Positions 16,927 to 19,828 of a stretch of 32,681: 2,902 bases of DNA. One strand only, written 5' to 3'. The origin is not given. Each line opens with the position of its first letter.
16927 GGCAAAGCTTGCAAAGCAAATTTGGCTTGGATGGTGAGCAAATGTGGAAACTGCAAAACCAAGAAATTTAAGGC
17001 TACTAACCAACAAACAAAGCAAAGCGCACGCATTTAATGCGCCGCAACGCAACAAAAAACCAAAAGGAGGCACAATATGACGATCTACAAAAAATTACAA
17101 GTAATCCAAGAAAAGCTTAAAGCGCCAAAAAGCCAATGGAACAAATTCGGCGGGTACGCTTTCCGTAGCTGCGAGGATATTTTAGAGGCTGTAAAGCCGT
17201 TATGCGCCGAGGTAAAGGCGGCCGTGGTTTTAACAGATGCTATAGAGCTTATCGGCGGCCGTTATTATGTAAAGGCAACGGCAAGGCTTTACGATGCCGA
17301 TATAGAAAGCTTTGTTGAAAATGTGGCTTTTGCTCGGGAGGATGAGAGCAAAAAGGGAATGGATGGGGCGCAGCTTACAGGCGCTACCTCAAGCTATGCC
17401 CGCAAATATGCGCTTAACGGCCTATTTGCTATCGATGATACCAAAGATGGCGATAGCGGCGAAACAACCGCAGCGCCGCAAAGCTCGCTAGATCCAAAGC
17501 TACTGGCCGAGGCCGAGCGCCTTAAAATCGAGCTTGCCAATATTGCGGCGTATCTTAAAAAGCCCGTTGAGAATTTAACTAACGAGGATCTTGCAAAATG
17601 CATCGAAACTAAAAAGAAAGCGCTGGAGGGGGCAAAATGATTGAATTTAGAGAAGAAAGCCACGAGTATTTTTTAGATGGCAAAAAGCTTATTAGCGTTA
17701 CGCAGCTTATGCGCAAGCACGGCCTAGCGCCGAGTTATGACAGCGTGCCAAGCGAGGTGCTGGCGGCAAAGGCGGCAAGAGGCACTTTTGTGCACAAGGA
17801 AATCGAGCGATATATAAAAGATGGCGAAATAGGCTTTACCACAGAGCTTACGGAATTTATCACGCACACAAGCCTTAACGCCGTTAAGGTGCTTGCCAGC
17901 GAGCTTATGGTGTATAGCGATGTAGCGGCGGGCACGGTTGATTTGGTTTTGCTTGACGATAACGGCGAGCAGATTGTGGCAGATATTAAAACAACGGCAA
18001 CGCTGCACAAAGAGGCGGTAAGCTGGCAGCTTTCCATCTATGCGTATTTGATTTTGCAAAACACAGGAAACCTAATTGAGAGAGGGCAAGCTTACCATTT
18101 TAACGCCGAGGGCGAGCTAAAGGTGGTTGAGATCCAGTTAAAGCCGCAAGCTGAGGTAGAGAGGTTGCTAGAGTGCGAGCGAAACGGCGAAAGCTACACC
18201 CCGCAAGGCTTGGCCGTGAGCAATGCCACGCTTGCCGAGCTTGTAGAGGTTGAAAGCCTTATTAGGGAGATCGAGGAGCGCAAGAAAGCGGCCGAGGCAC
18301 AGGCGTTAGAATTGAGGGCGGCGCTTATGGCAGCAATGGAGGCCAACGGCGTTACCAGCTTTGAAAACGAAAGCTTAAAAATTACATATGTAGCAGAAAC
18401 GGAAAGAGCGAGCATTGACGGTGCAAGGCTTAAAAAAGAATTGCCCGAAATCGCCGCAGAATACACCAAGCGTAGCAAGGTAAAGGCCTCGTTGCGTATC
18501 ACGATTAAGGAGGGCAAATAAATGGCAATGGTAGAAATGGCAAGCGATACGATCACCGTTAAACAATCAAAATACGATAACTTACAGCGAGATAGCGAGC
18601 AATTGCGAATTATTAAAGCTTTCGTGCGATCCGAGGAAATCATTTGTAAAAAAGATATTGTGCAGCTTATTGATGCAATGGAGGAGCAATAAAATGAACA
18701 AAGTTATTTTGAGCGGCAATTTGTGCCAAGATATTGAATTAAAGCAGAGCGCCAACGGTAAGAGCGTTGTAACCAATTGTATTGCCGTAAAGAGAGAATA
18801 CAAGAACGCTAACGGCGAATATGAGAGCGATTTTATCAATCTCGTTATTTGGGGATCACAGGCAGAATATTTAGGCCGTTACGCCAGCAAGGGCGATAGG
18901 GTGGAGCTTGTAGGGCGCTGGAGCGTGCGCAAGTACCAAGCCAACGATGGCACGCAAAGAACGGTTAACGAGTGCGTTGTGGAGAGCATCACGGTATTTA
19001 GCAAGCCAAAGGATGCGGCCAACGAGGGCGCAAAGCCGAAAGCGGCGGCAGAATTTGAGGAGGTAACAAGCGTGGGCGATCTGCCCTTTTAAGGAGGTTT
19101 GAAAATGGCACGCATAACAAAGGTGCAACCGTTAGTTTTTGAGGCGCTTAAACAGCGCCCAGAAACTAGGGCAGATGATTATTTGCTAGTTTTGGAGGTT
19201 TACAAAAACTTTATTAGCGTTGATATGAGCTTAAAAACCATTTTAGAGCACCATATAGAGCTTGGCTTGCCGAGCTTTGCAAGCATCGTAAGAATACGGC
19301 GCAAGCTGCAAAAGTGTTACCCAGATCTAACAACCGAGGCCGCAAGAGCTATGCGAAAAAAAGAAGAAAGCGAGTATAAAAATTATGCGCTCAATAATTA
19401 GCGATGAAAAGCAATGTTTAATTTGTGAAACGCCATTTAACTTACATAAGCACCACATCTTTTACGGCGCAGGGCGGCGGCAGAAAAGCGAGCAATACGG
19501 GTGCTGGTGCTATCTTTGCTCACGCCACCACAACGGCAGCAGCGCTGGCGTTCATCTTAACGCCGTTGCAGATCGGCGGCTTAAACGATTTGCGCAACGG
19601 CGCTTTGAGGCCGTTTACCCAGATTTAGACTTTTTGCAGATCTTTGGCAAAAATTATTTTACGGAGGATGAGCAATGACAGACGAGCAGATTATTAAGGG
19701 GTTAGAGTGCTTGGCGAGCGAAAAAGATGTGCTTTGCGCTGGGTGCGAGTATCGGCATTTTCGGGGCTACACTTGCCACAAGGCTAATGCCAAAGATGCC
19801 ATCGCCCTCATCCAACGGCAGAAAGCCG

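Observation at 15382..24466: Strand-specific triple-pentamer motif (GYNMC-RNAAC-GCAAC-A) in most larger intercistronic gaps of the early operon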

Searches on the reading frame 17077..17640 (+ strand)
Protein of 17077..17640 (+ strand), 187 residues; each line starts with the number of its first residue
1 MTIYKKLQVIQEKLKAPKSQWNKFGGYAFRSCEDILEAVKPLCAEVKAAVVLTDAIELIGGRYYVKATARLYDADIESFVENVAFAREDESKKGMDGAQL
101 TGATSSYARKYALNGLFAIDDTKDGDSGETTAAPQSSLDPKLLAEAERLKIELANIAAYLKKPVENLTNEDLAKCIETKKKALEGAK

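Call 8: search_protein_families(library=phrogs, proteins=[window:17077-17640:+], max_evalue=0.001)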
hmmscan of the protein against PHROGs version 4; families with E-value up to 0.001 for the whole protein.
window:17077-17640:+ (187 aa): 2 families
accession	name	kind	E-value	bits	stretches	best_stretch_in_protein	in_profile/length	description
phrog_155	-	DNA, RNA and nucleotide metabolism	4e-44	152.4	1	1-184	66-269/308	Erf-like ssDNA annealing protein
phrog_2324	-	DNA, RNA and nucleotide metabolism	8.7e-09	36.2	1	2-146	10-146/193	Erf-like ssDNA annealing protein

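Call 17: find_related_loci(query=window:17077-17640:+, collection=viral_contigs, flank=10000)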
Query window:17077-17640:+ (187 aa) in viral_contigs; peptide patterns used: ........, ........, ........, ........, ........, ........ (x = any residue, [..] = any of these).
600 stretches matched a pattern (row limit reached: there are more); 590 encode a relative of the query (tblastn E <= 1e-3); the best 80 are kept; 80 distinct loci.
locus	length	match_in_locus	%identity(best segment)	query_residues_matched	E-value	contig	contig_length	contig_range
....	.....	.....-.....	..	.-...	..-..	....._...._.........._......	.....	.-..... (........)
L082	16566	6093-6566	57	3-162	2e-53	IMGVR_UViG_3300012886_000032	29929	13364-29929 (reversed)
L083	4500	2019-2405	64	1-129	2e-52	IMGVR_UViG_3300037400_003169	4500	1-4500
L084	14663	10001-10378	66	1-126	2e-52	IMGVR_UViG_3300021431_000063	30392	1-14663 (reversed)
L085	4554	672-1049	67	1-126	3e-52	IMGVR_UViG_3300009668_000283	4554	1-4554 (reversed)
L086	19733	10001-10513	55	1-167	3e-52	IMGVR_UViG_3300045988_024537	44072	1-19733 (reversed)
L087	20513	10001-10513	55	1-167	5e-52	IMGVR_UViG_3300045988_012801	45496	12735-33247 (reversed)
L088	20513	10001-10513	55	1-167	9e-52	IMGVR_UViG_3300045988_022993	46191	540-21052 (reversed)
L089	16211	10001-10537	50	1-181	2e-51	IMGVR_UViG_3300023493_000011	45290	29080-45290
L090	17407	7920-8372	59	1-153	1e-51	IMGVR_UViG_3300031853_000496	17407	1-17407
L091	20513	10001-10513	54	1-167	1e-51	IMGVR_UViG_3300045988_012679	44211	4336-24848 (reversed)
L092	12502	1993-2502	53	1-167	2e-51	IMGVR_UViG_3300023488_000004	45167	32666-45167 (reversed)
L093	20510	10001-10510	53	1-167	3e-51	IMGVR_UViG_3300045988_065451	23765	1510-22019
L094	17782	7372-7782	61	1-137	4e-51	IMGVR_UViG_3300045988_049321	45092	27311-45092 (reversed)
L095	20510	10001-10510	53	1-167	3e-51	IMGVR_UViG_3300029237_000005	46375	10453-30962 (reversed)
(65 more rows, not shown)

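Call 21: find_encoding_contigs(protein=window:17077-17640:+, flank=10000, max_places=10)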
Protein window:17077-17640:+ (187 aa): no gene with exactly this product is on record in the collection.
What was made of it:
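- Tried and rejected: Exact look-up of Erf: not on record (call 21).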

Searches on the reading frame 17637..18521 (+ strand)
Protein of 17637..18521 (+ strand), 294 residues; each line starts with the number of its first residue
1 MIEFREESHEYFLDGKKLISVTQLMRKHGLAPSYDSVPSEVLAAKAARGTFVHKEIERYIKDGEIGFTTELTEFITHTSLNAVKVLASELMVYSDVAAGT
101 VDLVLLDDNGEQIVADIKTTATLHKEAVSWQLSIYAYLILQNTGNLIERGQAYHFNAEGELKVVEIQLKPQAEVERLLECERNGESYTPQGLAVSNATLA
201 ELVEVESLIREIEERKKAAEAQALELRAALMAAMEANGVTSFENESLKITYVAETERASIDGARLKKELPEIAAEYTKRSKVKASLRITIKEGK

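Call 8: search_protein_families(library=phrogs, proteins=[window:17637-18521:+], max_evalue=0.001)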
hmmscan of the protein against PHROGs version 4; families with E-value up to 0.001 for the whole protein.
window:17637-18521:+ (294 aa): 8 families
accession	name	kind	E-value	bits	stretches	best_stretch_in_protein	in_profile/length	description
phrog_6244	-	unknown function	2.3e-25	90.2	1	204-292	19-107/107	-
phrog_298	-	DNA, RNA and nucleotide metabolism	1.4e-21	78.1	1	3-187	50-258/293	exonuclease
phrog_434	-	DNA, RNA and nucleotide metabolism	7.9e-12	46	1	96-292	142-365/372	RecE-like recombination exonuclease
phrog_1706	-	DNA, RNA and nucleotide metabolism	9.4e-07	29.6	1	43-176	82-206/293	CRISPR/Cas system associated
phrog_3953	-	DNA, RNA and nucleotide metabolism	6e-06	27.1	1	44-168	39-143/186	exonuclease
phrog_466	-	DNA, RNA and nucleotide metabolism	0.00013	22.4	1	44-137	210-316/446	exonuclease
phrog_69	-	DNA, RNA and nucleotide metabolism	0.00019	21.6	1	45-147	120-254/501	exonuclease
phrog_253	-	DNA, RNA and nucleotide metabolism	0.00052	20.9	1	202-291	61-147/169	Mu Gam-like end protection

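Call 18: find_related_loci(query=window:17637-18521:+, collection=genome_contigs, flank=10000)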
Query window:17637-18521:+ (294 aa) in genome_contigs; peptide patterns used: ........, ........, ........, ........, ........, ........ (x = any residue, [..] = any of these).
118 stretches matched a pattern; 1 encode a relative of the query (tblastn E <= 1e-3); 1 distinct loci.
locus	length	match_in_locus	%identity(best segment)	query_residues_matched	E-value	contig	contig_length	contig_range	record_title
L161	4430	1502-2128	24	2-149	4e-7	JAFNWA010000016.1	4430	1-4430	MAG: Bacteroidaceae bacterium isolate RGIG174 Dairy_cattle_Cecum-4__c74926, whole genome shotgun sequence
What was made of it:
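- The one genome-collection scan allowed was used for a protein search (call 18).
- Tried and rejected: Genome-collection scan with the exonuclease: one irrelevant hit (call 18).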

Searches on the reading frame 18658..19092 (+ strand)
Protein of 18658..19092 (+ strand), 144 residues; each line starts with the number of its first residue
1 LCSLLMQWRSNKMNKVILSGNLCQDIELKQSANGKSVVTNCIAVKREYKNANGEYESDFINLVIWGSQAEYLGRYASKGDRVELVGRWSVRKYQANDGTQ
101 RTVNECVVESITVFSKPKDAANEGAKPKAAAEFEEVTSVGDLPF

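Call 8: search_protein_families(library=phrogs, proteins=[window:18658-19092:+], max_evalue=0.001)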
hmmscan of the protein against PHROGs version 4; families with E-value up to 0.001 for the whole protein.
window:18658-19092:+ (144 aa): 3 families
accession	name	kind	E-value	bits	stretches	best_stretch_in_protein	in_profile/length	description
phrog_44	-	DNA, RNA and nucleotide metabolism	6.1e-38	132.1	1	8-143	82-227/271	single strand DNA binding protein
phrog_25370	-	unknown function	1.4e-10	41.6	1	13-59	2-48/48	-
phrog_26861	-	unknown function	1.5e-05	25.4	1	13-103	134-224/242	-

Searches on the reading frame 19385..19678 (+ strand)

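Call 9: search_protein_families(library=phrogs, proteins=[window:19385-19678:+], max_evalue=0.001)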
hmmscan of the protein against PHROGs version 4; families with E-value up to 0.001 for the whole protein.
window:19385-19678:+ (97 aa): 4 families
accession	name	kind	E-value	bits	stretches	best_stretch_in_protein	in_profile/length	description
phrog_7566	-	unknown function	1.6e-30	106.2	1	3-91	7-95/96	-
phrog_29930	-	unknown function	4.1e-07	31.2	1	52-92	2-42/44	-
phrog_3497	-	unknown function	0.0003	21.7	0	3-36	11-44/150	-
phrog_8048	-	DNA, RNA and nucleotide metabolism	0.00056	20.2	1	6-80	174-260/273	HNH endonuclease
